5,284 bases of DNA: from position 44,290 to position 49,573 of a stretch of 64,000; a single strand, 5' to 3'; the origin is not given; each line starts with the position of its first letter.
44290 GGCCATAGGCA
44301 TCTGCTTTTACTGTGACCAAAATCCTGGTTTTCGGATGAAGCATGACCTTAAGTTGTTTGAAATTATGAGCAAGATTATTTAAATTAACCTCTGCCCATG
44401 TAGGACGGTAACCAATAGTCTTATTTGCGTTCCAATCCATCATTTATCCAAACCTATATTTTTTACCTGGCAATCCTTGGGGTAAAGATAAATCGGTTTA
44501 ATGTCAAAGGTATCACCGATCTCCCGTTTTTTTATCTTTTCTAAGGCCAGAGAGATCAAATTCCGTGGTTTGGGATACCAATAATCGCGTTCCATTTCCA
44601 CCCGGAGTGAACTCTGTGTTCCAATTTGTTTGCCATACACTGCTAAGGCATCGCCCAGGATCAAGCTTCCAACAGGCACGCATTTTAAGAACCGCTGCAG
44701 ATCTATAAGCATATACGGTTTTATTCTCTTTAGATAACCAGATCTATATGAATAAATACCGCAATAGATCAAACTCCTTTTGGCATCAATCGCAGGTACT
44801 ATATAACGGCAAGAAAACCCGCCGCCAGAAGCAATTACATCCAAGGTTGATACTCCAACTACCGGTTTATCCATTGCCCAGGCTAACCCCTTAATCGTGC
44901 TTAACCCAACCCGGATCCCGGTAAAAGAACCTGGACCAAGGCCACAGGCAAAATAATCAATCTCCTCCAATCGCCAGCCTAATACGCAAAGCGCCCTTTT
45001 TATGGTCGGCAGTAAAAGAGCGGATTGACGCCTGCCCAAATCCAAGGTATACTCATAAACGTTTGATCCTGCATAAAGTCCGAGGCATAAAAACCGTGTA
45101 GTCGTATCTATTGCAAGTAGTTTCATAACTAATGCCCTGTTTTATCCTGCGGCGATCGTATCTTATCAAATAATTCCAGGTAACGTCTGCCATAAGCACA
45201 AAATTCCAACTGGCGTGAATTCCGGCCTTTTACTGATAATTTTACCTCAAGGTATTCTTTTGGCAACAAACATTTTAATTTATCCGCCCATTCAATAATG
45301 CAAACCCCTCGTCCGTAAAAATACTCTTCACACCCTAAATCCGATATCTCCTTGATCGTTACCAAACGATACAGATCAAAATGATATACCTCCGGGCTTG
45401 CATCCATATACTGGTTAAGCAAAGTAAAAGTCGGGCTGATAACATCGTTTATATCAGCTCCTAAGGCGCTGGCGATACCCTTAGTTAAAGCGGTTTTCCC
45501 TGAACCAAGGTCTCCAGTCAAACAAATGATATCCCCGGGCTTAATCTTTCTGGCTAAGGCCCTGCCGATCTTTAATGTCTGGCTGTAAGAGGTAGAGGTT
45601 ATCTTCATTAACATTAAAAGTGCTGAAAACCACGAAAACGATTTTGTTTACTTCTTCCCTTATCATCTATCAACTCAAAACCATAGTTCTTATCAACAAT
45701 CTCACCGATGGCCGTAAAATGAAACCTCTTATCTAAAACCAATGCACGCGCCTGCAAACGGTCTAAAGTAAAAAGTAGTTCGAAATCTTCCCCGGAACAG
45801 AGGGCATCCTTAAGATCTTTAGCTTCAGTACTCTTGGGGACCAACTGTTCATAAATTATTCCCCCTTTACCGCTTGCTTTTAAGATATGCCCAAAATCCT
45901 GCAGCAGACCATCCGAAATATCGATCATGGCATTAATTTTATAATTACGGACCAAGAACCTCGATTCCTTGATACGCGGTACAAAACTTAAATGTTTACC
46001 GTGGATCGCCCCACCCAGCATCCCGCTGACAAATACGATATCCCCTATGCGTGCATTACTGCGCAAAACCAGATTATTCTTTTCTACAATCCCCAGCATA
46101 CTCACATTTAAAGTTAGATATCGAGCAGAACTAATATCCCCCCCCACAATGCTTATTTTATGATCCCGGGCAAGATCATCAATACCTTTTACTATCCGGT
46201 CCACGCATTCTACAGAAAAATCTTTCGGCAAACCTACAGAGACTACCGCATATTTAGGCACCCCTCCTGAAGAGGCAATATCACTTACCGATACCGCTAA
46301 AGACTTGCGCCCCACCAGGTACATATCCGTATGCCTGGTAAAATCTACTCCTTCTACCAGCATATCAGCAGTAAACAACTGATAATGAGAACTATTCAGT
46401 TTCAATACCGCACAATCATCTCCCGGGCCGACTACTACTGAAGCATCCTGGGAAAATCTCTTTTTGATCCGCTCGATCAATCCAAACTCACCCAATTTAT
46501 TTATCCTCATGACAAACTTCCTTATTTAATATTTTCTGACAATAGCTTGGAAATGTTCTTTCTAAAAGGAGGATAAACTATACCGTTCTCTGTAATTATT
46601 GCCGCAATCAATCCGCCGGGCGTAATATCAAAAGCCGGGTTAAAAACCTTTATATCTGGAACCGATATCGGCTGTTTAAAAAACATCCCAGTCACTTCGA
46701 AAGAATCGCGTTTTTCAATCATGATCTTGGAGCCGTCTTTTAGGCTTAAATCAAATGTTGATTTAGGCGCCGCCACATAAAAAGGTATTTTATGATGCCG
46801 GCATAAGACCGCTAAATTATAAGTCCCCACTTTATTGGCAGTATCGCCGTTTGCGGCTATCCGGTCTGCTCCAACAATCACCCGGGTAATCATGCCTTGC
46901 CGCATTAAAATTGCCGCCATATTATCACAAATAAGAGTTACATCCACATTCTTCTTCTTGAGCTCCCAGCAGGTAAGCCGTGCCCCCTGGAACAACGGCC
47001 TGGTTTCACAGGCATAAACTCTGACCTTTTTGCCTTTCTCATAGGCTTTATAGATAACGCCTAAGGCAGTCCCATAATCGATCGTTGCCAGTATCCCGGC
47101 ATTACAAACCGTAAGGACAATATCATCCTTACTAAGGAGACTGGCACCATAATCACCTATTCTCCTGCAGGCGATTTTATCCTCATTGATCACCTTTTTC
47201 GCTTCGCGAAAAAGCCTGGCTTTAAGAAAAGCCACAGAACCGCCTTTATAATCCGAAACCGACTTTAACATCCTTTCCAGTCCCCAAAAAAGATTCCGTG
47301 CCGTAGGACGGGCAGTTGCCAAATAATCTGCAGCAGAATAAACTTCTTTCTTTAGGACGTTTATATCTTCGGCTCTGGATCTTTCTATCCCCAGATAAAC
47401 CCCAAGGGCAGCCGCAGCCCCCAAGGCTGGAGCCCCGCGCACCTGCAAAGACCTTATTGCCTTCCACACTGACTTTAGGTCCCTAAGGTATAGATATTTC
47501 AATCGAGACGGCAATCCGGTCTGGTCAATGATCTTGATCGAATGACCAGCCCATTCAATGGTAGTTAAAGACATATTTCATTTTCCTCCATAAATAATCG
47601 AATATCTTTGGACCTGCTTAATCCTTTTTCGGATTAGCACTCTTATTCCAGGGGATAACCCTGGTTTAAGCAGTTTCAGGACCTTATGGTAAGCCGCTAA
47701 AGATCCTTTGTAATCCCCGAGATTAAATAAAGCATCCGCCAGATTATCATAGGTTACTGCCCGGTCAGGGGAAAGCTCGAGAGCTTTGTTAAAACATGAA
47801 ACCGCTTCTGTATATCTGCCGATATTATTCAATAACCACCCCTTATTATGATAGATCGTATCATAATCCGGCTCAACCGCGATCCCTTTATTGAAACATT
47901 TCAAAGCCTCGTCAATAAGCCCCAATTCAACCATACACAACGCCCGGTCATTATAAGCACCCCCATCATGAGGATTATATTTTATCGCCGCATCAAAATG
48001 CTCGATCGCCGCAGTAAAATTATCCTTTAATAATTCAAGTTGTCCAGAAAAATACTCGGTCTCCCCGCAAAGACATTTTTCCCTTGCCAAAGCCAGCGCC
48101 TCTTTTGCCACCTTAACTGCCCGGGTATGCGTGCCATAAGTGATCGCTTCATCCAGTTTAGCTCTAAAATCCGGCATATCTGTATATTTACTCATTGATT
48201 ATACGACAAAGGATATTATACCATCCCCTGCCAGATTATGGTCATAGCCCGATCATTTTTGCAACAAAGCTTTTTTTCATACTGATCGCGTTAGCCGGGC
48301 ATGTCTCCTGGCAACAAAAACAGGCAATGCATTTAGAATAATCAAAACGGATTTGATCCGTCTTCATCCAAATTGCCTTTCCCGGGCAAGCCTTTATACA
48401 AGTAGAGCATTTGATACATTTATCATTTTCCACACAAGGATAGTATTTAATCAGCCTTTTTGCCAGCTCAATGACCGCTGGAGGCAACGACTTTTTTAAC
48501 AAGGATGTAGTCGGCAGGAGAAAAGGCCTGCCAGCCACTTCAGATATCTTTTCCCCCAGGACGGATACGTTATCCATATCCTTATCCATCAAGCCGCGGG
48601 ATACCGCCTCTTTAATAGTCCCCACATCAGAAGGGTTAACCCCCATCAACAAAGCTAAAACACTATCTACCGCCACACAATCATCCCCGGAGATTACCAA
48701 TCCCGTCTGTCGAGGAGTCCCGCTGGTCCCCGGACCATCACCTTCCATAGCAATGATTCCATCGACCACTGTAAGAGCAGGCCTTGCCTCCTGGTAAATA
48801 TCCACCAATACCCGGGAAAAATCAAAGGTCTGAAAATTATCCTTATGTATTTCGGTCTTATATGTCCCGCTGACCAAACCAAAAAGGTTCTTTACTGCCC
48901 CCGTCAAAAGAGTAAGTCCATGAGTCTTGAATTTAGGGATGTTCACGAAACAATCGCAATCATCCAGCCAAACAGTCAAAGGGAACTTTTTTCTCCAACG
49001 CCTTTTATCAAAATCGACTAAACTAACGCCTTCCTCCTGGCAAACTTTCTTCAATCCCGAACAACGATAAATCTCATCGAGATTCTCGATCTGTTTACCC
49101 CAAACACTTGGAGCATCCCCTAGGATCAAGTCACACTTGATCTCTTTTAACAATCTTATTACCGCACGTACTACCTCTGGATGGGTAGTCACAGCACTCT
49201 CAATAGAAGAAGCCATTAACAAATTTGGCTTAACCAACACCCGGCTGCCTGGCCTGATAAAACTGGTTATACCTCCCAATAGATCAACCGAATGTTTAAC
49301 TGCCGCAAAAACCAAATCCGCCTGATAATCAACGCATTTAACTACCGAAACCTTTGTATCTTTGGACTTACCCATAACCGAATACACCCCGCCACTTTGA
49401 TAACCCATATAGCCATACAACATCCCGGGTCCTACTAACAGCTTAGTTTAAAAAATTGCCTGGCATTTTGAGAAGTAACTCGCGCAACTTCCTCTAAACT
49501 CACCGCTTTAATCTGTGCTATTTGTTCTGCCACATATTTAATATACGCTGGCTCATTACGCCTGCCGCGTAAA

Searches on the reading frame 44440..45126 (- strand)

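Call 44: search_protein_families(library=pfam, proteins=[window:44440-45126:-], max_evalue=0.00001)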
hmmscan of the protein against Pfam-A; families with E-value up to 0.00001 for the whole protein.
window:44440-45126:- (228 aa): 1 family
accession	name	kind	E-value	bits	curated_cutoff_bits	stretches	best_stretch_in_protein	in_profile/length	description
PF00814.31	TsaD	-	4.2e-23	82.8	24.8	1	32-150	27-151/264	tRNA N6-adenosine threonylcarbamoyltransferase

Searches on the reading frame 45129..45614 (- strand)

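Call 44: search_protein_families(library=pfam, proteins=[window:45129-45614:-], max_evalue=0.00001)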
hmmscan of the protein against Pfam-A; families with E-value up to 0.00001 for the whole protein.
window:45129-45614:- (161 aa): 1 family
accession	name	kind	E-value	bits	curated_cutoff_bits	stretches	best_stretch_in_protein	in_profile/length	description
PF02367.23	TsaE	-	1.6e-39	135.2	26.6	1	9-135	3-127/128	Threonylcarbamoyl adenosine biosynthesis protein TsaE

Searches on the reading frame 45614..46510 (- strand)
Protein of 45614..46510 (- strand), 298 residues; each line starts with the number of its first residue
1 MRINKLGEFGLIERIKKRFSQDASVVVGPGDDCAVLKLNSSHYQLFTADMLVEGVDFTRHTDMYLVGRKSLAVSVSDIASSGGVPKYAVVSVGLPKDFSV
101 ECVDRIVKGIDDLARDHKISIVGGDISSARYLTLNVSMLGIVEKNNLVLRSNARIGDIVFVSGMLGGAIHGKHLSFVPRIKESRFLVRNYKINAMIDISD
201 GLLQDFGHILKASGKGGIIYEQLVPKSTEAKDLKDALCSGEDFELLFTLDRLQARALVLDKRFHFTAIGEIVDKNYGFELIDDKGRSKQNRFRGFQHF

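Call 44: search_protein_families(library=pfam, proteins=[window:45614-46510:-], max_evalue=0.00001)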
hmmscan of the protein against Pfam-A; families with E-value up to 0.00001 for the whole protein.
window:45614-46510:- (298 aa): 2 families
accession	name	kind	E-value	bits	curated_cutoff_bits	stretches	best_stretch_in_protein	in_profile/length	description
PF00586.29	AIRS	-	3e-26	92.5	24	1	30-142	1-112/112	AIR synthase related protein, N-terminal domain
PF02769.27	AIRS_C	-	4.4e-06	27.4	23.1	1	176-275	44-149/156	AIR synthase related protein, C-terminal domain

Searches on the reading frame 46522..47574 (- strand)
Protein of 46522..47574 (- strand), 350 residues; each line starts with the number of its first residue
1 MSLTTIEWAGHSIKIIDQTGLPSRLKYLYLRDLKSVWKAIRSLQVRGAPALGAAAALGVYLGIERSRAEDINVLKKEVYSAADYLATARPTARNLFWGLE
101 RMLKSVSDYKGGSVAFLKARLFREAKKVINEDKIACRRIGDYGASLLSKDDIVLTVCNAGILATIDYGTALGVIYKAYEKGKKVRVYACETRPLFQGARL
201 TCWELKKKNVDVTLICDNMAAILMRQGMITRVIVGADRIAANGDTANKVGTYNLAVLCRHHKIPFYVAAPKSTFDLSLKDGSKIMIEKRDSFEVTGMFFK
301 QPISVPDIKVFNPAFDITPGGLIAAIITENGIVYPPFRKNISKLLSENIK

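Call 44: search_protein_families(library=pfam, proteins=[window:46522-47574:-], max_evalue=0.00001)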
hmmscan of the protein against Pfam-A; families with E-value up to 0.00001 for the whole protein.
window:46522-47574:- (350 aa): 1 family
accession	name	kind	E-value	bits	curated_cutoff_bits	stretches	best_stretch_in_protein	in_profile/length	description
PF01008.23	IF-2B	-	2.3e-86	290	22.4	1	44-335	1-280/280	Initiation factor 2 subunit family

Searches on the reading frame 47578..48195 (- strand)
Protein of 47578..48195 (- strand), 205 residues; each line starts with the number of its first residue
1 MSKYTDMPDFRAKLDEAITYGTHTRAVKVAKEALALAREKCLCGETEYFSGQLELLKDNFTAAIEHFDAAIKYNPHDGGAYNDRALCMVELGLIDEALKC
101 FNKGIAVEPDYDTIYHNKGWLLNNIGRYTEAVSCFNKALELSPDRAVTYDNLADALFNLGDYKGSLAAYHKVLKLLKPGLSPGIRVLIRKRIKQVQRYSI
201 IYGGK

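Call 44: search_protein_families(library=pfam, proteins=[window:47578-48195:-], max_evalue=0.00001)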
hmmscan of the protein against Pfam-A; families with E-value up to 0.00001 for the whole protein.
window:47578-48195:- (205 aa): 14 families
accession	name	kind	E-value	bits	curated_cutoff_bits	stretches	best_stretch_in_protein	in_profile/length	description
PF07719.23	TPR_2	-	1.9e-22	77.9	27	0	114-144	3-33/34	Tetratricopeptide repeat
PF00515.34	TPR_1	-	2.4e-22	78.2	27.8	1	114-144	3-33/34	Tetratricopeptide repeat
PF13181.12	TPR_8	-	1.2e-20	72.2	25.7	1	114-144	3-33/34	Tetratricopeptide repeat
PF13414.12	TPR_11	-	3.1e-19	68.8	26.8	1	126-160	8-42/42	TPR repeat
PF13431.12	TPR_17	-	6.9e-18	63.8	24.4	0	100-132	1-33/34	Tetratricopeptide repeat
PF13424.12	TPR_12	-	5.6e-17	62.1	30.1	2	113-176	4-75/77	Tetratricopeptide repeat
PF14559.12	TPR_19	-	2.4e-14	53.9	25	1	58-116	5-62/68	Tetratricopeptide repeat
PF13428.12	TPR_14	-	6.3e-14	51.6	23.5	0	119-154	8-43/44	Tetratricopeptide repeat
PF13432.12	TPR_16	-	2.5e-13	50.6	32.7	0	58-100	11-53/65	Tetratricopeptide repeat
PF13374.12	TPR_10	-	5.4e-10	39.4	27.5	0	146-175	2-31/42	Tetratricopeptide repeat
PF13371.12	TPR_9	-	4.9e-09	36.5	35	0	58-111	9-62/73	Tetratricopeptide repeat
PF13174.12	TPR_6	-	1.2e-08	35.4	26.3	0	151-174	5-28/33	Tetratricopeptide repeat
PF13176.12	TPR_7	-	1.3e-06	28.5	27.9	0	116-145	3-32/36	Tetratricopeptide repeat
PF03704.23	BTAD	-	4.9e-06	27.4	22.1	0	124-180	74-130/146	Bacterial transcriptional activator domain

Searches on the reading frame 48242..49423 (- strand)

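Call 44: search_protein_families(library=pfam, proteins=[window:48242-49423:-], max_evalue=0.00001)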
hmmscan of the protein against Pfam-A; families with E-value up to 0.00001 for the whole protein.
window:48242-49423:- (393 aa): 7 families
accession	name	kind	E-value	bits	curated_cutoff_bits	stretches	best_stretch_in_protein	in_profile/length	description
PF04015.17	DUF362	-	2.1e-50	172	24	1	62-256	1-198/200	Domain of unknown function (DUF362)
PF00037.32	Fer4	-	1.3e-07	31.6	21.1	0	331-351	3-23/24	4Fe-4S binding domain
PF13237.11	Fer4_10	-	3.8e-07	30.4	25.5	1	332-376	5-53/53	4Fe-4S dicluster domain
PF14697.11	Fer4_21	-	7.1e-07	29.7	35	1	331-382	3-59/59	4Fe-4S dicluster domain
PF12838.12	Fer4_7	-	1.2e-06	29.3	27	1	335-379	1-52/52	4Fe-4S dicluster domain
PF12797.12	Fer4_2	-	2.4e-06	27.6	24.5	0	328-347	2-21/22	4Fe-4S binding domain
PF12837.12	Fer4_6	-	5.9e-06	26.4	25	0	358-380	2-24/24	4Fe-4S binding domain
